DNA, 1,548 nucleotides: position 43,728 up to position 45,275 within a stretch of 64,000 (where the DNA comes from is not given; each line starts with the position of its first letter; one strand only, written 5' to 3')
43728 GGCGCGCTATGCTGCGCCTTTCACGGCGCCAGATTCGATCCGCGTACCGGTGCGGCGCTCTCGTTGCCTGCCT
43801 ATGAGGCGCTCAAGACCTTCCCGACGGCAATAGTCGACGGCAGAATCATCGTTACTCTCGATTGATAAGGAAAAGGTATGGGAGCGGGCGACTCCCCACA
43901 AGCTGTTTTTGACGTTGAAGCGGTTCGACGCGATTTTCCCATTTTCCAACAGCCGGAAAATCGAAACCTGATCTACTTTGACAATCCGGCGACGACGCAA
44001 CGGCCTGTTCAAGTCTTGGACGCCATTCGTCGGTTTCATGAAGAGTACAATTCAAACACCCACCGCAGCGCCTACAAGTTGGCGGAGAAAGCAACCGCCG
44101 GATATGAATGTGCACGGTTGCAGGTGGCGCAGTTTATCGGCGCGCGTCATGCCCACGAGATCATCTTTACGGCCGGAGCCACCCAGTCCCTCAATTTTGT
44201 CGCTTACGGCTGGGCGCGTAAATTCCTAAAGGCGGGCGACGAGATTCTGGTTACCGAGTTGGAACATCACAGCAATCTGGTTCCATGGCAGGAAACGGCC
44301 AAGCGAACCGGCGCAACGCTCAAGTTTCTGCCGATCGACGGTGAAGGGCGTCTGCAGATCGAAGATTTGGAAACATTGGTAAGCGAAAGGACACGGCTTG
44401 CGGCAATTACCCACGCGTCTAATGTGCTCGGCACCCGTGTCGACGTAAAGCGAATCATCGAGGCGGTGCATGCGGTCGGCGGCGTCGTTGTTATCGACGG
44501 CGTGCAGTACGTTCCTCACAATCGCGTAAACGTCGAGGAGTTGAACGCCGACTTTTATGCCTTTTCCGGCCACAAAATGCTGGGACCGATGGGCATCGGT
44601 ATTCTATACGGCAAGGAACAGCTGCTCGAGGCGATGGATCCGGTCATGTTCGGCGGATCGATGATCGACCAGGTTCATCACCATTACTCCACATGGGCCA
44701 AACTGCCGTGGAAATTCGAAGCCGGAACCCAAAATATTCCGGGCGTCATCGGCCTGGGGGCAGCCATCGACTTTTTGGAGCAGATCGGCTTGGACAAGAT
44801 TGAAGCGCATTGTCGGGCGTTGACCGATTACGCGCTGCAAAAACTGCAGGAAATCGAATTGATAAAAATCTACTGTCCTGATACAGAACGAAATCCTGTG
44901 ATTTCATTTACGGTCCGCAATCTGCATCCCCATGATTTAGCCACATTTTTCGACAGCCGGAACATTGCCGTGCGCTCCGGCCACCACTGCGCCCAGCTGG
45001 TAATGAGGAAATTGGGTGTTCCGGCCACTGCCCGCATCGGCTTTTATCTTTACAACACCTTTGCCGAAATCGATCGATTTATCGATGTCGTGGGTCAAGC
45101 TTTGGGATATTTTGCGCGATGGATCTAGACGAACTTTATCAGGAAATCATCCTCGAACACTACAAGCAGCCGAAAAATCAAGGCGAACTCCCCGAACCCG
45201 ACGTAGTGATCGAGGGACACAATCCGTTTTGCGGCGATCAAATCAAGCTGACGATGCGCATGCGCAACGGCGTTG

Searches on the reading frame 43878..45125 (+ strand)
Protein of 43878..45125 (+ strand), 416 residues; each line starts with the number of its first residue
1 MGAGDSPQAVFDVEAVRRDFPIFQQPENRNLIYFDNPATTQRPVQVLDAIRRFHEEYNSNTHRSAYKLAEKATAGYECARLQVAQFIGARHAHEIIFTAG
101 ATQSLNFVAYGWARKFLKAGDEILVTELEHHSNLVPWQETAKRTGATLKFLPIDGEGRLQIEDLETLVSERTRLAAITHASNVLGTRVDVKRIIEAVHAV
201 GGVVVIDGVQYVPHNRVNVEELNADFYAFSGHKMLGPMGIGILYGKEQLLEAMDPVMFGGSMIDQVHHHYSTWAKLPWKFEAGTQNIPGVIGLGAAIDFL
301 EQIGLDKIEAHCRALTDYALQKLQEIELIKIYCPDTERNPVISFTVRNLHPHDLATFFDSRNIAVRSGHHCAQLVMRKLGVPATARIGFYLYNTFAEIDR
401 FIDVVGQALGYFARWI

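Call 87: search_protein_families(library=pfam, proteins=[window:43878-45125:+], max_evalue=0.00001)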
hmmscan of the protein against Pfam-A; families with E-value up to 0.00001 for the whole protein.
window:43878-45125:+ (416 aa): 2 families
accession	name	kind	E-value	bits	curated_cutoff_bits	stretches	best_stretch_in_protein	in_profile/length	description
PF00266.25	Aminotran_5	-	2.8e-146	487.7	21.5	1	32-401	1-371/371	Aminotransferase class-V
PF01053.26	Cys_Met_Meta_PP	-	2.2e-07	30.2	27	1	114-235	85-200/381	Cys/Met metabolism PLP-dependent enzyme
